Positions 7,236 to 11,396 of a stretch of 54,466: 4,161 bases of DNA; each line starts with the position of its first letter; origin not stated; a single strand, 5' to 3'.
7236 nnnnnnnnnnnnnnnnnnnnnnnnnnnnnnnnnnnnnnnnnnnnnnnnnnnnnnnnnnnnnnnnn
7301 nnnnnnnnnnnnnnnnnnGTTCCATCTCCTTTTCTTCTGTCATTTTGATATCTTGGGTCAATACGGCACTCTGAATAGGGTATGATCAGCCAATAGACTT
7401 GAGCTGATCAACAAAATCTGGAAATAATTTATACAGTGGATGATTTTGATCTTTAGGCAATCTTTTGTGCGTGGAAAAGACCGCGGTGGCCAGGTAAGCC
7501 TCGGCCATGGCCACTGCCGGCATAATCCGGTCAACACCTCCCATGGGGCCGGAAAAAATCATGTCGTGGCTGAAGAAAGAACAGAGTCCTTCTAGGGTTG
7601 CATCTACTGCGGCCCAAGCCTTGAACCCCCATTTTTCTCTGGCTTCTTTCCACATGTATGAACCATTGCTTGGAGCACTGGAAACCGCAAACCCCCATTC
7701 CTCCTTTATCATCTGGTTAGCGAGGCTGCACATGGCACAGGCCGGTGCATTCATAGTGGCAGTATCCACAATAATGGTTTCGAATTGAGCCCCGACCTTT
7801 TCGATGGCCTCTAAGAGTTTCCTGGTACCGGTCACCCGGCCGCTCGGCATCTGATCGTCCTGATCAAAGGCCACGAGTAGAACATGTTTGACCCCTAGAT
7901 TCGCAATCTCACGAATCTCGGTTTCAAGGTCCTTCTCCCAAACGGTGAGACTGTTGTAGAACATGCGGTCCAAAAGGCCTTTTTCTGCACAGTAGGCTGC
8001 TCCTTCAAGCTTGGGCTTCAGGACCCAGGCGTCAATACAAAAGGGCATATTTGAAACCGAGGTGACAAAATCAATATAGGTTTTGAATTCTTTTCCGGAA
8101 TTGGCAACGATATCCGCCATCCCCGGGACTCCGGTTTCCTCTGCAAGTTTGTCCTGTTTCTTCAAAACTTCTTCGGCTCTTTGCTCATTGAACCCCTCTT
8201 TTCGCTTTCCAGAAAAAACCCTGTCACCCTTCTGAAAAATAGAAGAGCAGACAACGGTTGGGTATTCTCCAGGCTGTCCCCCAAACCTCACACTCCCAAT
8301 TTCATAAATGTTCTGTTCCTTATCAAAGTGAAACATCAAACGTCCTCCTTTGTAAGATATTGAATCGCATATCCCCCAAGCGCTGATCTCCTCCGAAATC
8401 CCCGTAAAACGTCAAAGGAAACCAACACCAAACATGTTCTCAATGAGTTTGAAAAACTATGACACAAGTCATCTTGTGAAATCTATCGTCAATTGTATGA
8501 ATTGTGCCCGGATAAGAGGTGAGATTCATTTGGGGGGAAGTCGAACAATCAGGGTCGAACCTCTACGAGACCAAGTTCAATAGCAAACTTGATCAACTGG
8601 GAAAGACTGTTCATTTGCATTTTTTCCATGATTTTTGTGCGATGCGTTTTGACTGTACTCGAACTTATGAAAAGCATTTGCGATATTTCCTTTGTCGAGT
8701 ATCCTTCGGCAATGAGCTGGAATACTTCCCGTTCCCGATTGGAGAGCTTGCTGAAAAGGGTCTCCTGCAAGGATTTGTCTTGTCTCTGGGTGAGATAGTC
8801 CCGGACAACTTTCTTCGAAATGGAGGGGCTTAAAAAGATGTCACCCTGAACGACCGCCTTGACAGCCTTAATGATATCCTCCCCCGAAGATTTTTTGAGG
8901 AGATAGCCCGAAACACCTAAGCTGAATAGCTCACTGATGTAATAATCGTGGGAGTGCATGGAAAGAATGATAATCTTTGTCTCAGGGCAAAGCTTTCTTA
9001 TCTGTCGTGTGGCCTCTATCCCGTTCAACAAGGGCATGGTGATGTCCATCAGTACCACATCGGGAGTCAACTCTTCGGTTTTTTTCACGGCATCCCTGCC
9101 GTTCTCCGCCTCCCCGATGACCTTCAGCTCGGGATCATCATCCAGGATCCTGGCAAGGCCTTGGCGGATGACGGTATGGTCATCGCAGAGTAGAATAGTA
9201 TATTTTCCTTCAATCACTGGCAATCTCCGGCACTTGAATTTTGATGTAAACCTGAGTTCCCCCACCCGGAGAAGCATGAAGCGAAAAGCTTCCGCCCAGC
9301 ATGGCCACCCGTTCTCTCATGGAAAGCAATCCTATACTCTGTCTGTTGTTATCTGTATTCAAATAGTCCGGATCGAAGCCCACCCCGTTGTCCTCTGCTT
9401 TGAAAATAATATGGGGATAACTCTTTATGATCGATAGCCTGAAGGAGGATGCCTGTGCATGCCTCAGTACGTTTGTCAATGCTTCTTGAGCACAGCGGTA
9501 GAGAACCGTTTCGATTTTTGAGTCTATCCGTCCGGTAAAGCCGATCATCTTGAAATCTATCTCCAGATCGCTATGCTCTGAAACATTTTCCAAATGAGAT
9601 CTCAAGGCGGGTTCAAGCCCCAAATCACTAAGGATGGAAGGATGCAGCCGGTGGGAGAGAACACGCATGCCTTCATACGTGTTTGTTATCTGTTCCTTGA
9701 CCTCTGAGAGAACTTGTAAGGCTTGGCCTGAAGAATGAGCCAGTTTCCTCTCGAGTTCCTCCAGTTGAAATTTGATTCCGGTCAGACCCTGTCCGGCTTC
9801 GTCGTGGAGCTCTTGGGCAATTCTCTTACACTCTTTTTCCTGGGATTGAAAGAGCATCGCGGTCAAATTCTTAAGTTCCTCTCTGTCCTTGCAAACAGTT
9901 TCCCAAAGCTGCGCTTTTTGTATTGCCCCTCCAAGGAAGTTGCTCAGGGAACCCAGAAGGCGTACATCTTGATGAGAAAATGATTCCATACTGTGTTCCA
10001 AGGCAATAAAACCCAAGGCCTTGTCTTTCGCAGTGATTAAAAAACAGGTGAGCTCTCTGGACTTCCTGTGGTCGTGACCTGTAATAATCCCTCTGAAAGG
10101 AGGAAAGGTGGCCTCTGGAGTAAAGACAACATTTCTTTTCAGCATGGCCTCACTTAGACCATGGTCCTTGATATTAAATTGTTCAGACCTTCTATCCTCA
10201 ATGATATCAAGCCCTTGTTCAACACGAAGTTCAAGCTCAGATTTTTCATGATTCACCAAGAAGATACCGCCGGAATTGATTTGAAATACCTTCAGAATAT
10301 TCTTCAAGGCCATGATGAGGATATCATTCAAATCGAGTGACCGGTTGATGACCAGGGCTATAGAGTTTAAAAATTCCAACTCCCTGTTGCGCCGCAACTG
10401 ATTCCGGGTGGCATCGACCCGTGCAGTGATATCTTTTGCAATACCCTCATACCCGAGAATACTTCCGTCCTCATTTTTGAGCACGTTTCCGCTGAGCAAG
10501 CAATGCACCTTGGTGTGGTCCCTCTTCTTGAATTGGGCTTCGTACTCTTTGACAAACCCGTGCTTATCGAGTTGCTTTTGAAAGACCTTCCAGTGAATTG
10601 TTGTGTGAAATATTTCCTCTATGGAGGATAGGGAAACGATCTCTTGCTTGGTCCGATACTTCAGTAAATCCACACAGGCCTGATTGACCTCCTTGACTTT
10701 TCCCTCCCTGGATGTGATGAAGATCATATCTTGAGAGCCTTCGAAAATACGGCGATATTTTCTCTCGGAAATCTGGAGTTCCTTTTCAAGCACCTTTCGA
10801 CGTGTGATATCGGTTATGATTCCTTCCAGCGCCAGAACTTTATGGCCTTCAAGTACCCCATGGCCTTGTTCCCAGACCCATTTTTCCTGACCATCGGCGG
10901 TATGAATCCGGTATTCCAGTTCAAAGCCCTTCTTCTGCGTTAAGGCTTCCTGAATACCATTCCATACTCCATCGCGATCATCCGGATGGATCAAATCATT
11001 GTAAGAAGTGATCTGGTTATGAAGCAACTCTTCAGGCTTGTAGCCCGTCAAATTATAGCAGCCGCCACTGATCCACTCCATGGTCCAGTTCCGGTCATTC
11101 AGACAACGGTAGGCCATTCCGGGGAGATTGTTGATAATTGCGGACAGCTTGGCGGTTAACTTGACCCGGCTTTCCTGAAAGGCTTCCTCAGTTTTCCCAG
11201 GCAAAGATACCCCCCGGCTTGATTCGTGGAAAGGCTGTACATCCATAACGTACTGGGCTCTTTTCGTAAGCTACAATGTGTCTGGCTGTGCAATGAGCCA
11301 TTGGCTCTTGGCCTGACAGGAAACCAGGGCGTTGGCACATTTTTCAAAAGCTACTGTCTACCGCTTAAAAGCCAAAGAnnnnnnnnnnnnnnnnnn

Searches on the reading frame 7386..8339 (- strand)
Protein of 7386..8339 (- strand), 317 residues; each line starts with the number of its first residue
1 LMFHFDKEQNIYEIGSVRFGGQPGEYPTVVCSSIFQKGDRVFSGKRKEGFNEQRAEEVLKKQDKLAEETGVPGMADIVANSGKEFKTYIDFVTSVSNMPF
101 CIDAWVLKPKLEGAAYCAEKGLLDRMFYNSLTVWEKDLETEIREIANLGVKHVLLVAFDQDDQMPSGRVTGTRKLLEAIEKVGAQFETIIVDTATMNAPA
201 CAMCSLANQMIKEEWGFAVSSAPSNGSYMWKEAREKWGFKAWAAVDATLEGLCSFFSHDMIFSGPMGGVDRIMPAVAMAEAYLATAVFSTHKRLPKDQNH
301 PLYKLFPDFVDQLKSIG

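Call 7: search_protein_families(library=pfam, proteins=[window:7386-8339:-], max_evalue=0.001)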
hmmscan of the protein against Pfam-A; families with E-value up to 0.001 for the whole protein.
window:7386-8339:- (317 aa): 1 family
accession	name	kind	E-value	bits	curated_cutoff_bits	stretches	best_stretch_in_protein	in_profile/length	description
PF02007.24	MtrH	-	1.6e-45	156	22.8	1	7-285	1-289/299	Tetrahydromethanopterin S-methyltransferase MtrH subunit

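Call 57: search_protein_families(library=ncbifam, proteins=[window:7386-8339:-], max_evalue=0.00001)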
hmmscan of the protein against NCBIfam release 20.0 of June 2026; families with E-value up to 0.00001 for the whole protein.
window:7386-8339:- (317 aa): 3 families
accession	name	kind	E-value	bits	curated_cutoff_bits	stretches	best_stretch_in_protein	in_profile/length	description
NF002142.0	PRK00979.1-1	subfamily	1.6e-82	276.9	287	1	5-312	2-305/306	tetrahydromethanopterin S-methyltransferase subunit H family protein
TIGR01114.1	mtrH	equivalog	2.9e-45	154.7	271.4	1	2-305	1-313/314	tetrahydromethanopterin S-methyltransferase subunit H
NF047990.1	Co_MTase_MtgA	equivalog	7.1e-45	153.9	550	1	2-306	1-306/306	[methyl-Co(III) glycine betaine-specific corrinoid protein]--tetrahydrofolate methyltransferase MtgA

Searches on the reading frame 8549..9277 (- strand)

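Call 7: search_protein_families(library=pfam, proteins=[window:8549-9277:-], max_evalue=0.001)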
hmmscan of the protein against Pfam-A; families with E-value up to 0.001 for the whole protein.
window:8549-9277:- (242 aa): 5 families
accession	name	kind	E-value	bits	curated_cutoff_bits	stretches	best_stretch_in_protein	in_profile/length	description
PF00072.30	Response_reg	-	2.4e-28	99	30.2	1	28-140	1-111/111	Response regulator receiver domain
PF00196.25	GerE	-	5.6e-21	74.4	23.5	1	177-232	2-57/57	Bacterial regulatory proteins, luxR family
PF08281.18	Sigma70_r4_2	-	1.4e-09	37.9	25.7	1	173-220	6-54/54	Sigma-70, region 4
PF04545.22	Sigma70_r4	-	1.5e-06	28.1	24.1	1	175-220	2-48/50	Sigma-70, region 4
PF13384.12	HTH_23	-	0.00028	21.1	24.6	1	184-210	9-35/50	Homeodomain-like domain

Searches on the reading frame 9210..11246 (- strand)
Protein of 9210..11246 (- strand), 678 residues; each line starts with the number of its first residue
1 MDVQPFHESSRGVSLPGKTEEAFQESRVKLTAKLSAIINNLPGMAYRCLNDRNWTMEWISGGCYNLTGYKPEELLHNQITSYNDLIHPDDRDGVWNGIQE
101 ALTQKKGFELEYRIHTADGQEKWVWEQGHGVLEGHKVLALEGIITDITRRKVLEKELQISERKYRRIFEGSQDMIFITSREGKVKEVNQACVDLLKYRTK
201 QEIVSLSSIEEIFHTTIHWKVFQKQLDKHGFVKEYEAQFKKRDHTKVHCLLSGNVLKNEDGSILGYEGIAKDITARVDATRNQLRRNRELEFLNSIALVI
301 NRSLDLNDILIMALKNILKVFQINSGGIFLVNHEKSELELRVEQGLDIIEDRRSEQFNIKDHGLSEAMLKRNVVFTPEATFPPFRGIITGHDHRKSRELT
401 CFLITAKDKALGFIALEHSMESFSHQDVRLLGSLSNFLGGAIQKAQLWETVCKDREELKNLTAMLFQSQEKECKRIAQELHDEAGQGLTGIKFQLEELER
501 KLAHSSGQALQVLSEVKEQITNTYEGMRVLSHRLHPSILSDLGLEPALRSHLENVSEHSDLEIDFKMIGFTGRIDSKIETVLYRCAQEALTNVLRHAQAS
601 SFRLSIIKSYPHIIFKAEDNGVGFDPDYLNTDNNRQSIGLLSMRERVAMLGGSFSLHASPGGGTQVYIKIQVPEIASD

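Call 7: search_protein_families(library=pfam, proteins=[window:9210-11246:-], max_evalue=0.001)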
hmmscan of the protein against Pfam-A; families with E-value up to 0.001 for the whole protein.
window:9210-11246:- (678 aa): 9 families
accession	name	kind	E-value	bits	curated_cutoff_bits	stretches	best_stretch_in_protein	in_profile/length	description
PF08447.18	PAS_3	-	8.2e-21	74.5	25.6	1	59-143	4-88/89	PAS fold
PF00989.32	PAS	-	1.5e-14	54.4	22.6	1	163-273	2-113/113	PAS fold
PF13426.13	PAS_9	-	9.4e-14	52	27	1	173-275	2-103/103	PAS domain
PF07730.19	HisKA_3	-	1.2e-13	51.8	24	1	474-537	3-66/68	Histidine kinase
PF02518.31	HATPase_c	-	4e-11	43.8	26.4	1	580-672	4-109/111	Histidine kinase-, DNA gyrase B-, and HSP90-like ATPase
PF13188.13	PAS_8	-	3e-08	33.7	21.8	1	163-205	2-44/65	PAS domain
PF08448.16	PAS_4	-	1.4e-06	28.9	23.1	0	40-151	3-109/110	PAS fold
PF13185.12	GAF_2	-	3e-05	24.7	28.6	1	304-443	2-136/136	GAF domain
PF13492.12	GAF_3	-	3.8e-05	24.5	27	1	306-443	2-128/129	GAF domain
